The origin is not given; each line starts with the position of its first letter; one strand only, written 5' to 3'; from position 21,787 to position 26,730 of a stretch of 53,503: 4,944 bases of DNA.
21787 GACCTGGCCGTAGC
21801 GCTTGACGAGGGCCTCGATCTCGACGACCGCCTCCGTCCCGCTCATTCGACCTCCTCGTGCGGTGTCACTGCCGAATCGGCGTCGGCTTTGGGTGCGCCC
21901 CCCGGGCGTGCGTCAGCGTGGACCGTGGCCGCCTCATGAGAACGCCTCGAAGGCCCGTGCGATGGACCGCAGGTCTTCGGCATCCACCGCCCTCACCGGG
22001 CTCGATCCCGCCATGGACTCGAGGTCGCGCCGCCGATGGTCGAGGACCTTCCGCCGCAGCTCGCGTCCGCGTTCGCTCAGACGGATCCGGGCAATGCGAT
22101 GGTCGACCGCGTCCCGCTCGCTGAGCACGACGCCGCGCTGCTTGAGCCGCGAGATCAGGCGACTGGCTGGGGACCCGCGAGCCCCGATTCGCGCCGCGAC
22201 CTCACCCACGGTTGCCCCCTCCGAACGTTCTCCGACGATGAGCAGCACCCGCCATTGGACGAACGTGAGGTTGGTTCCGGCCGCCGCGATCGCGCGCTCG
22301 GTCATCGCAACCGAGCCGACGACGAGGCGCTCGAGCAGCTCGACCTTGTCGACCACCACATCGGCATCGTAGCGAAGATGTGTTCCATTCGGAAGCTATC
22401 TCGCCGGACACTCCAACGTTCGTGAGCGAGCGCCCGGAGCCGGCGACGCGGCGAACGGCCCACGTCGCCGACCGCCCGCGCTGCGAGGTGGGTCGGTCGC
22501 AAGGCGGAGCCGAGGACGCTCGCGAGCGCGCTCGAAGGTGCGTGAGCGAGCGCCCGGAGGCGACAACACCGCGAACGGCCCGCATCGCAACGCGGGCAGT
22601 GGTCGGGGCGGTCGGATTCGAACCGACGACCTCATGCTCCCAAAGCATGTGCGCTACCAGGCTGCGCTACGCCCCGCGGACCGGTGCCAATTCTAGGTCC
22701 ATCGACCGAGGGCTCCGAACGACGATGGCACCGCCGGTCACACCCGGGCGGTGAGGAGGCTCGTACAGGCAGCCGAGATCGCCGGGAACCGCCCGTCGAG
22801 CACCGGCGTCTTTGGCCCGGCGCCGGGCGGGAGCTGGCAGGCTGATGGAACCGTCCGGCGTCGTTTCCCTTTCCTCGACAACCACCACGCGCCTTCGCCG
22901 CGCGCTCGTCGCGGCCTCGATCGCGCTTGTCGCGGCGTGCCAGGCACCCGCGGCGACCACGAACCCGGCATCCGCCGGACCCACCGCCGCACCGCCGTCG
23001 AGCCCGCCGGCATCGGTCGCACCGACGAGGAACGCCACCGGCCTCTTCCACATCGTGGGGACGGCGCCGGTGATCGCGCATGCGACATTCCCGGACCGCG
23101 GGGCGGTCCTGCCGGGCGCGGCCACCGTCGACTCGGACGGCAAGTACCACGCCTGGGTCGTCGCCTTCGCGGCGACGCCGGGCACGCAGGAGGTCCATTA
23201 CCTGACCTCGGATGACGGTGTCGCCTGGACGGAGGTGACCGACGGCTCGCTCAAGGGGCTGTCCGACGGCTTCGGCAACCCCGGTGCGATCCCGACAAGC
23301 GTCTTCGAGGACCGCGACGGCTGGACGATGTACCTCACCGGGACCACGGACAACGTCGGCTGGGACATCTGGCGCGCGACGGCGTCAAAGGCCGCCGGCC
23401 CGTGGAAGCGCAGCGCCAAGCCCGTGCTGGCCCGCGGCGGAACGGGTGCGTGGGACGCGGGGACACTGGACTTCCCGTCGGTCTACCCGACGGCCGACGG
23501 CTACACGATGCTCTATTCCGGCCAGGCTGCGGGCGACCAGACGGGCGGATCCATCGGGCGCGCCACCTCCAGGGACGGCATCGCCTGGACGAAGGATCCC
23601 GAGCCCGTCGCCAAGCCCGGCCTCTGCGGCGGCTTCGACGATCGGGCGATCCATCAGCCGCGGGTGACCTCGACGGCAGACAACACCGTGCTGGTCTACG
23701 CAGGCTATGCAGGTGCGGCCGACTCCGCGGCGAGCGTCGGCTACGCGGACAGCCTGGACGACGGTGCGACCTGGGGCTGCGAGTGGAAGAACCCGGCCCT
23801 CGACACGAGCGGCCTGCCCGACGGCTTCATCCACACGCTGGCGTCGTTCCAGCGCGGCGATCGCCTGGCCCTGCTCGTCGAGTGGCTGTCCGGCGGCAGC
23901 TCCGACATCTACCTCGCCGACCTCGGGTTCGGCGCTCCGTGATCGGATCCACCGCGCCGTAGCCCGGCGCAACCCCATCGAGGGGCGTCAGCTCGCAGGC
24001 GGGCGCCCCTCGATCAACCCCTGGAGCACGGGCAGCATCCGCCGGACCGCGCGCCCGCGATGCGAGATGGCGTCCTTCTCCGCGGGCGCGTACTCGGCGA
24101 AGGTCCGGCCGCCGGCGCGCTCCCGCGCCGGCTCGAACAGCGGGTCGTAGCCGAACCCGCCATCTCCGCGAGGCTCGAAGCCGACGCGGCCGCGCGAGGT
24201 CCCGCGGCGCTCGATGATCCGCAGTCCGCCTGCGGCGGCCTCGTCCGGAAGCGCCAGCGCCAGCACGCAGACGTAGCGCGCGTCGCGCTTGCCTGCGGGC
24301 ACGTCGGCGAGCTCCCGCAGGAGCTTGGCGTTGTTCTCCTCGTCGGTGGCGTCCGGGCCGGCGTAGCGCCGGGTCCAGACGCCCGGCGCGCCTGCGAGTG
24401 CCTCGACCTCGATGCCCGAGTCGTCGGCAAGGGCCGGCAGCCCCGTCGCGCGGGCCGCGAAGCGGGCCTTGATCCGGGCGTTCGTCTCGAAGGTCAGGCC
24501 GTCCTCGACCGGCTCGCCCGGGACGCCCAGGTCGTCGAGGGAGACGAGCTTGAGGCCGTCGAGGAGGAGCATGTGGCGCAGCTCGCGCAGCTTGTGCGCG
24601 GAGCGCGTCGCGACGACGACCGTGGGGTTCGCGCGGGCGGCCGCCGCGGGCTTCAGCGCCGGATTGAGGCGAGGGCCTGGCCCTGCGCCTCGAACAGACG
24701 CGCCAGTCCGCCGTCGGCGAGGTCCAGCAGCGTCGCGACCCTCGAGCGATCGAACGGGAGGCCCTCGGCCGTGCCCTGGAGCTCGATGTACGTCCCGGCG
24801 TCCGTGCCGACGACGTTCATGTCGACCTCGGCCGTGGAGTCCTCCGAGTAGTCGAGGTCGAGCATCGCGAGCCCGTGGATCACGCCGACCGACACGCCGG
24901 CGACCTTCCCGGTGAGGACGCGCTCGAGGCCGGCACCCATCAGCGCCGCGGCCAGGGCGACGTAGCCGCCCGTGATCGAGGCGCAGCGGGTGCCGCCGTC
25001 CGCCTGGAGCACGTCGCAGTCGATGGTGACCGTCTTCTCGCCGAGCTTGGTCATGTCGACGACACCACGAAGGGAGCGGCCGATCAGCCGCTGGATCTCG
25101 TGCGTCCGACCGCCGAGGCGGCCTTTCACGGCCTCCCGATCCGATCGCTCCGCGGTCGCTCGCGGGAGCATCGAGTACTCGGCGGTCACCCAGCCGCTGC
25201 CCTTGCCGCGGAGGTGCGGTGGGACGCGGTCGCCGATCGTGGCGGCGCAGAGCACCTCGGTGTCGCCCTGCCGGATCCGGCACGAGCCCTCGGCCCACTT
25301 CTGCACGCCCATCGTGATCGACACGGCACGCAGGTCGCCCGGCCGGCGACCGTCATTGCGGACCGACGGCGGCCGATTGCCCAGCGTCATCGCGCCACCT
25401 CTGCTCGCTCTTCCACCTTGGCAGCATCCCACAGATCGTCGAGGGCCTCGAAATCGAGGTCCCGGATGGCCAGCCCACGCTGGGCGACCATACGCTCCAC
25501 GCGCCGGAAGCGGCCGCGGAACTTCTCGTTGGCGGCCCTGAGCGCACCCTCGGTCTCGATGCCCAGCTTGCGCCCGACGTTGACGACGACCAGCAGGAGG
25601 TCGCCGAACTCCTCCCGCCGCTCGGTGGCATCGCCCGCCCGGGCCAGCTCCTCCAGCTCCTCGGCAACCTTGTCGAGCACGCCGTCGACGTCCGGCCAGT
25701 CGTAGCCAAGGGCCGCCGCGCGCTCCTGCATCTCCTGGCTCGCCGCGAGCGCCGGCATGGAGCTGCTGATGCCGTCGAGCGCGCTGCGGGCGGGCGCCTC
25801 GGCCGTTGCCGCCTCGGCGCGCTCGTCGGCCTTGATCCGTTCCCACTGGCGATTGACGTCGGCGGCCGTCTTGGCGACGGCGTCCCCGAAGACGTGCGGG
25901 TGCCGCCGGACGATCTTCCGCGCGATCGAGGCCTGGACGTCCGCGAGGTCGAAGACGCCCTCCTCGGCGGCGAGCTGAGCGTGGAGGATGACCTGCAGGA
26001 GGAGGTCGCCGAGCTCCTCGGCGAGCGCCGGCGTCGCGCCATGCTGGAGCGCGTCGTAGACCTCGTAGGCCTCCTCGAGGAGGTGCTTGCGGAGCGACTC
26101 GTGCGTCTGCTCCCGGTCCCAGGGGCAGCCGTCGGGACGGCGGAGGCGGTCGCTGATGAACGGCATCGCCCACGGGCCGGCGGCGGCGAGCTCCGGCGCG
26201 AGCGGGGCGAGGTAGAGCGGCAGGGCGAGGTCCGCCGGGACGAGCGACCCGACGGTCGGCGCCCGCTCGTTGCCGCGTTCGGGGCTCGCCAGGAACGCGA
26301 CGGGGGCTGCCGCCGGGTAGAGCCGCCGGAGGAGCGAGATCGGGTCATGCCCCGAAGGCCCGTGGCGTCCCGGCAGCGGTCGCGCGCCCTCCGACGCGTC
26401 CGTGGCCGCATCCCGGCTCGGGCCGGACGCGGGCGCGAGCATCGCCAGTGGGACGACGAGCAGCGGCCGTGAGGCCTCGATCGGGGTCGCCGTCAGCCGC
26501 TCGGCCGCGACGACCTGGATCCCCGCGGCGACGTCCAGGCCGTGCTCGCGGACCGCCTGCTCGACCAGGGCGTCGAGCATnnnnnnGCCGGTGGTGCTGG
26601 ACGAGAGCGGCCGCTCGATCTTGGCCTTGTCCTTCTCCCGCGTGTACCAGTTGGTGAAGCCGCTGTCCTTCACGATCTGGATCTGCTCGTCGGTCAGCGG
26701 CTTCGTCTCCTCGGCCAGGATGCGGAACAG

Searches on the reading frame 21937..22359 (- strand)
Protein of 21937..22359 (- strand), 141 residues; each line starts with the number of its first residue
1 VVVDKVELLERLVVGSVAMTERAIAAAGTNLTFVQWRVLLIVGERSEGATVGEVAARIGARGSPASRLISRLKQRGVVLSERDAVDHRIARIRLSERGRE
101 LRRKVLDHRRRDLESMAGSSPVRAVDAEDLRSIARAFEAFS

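Call 8: search_protein_families(library=pfam, proteins=[window:21937-22359:-], max_evalue=0.001)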
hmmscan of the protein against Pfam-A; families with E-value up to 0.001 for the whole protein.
window:21937-22359:- (141 aa): 4 families
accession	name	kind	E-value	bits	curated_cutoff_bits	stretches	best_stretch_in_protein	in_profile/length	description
PF12802.13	MarR_2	-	7.4e-10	39.3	27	1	30-88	2-60/61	MarR family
PF13463.12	HTH_27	-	1.8e-05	25.4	22.2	1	31-98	1-68/68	Winged helix DNA-binding domain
PF01047.28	MarR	-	8.7e-05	22.8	24.6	1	31-89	1-58/59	MarR family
PF09339.16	HTH_IclR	-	0.00018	21.6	22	1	37-78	7-48/52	IclR helix-turn-helix domain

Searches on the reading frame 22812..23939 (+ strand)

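Call 6: search_protein_families(library=pfam, proteins=[window:22812-23939:+], max_evalue=0.01)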
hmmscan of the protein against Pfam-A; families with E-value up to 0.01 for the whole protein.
window:22812-23939:+ (376 aa): 3 families
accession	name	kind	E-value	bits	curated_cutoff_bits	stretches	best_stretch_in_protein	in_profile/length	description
PF04041.19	Glyco_hydro_130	-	0.00027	20.4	26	1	242-302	63-121/320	beta-1,4-mannooligosaccharide phosphorylase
PF04616.20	Glyco_hydro_43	-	0.0028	17.5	32.2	1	125-314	32-214/288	Glycosyl hydrolases family 43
PF13088.12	BNR_2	-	0.0048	16.7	31.4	0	283-325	54-98/277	BNR repeat-like domain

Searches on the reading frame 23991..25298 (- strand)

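Call 6: search_protein_families(library=pfam, proteins=[window:23991-25298:-], max_evalue=0.01)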
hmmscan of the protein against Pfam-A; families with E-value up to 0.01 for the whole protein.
window:23991-25298:- (436 aa): 1 family
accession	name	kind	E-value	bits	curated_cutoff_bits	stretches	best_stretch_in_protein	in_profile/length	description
PF01725.21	Ham1p_like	-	1.5e-55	188.4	22.5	1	227-422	1-184/186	Ham1 family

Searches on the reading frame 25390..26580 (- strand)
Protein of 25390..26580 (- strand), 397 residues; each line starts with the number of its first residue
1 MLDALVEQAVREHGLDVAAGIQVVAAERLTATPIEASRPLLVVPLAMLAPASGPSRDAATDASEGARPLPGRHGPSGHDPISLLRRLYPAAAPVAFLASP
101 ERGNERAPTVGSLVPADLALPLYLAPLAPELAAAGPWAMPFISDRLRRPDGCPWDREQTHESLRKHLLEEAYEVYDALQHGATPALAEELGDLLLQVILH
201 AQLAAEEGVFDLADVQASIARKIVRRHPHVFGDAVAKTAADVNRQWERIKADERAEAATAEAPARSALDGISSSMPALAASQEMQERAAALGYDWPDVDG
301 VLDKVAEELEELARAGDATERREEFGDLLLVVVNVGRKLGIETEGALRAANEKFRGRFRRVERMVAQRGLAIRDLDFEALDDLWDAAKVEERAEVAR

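Call 5: search_protein_families(library=pfam, proteins=[window:25390-26580:-], max_evalue=0.01)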
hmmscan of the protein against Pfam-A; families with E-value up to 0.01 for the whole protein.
window:25390-26580:- (397 aa): 3 families
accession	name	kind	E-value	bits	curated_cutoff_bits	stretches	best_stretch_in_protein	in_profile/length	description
PF03819.22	MazG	-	1e-32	112.6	22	2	158-231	1-74/74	MazG nucleotide pyrophosphohydrolase domain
PF01503.22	PRA-PH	-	2.7e-07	31.3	21.3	1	153-221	19-84/86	Phosphoribosyl-ATP pyrophosphohydrolase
PF12643.12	MazG-like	-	0.0048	17.6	27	0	160-220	8-64/85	MazG-like family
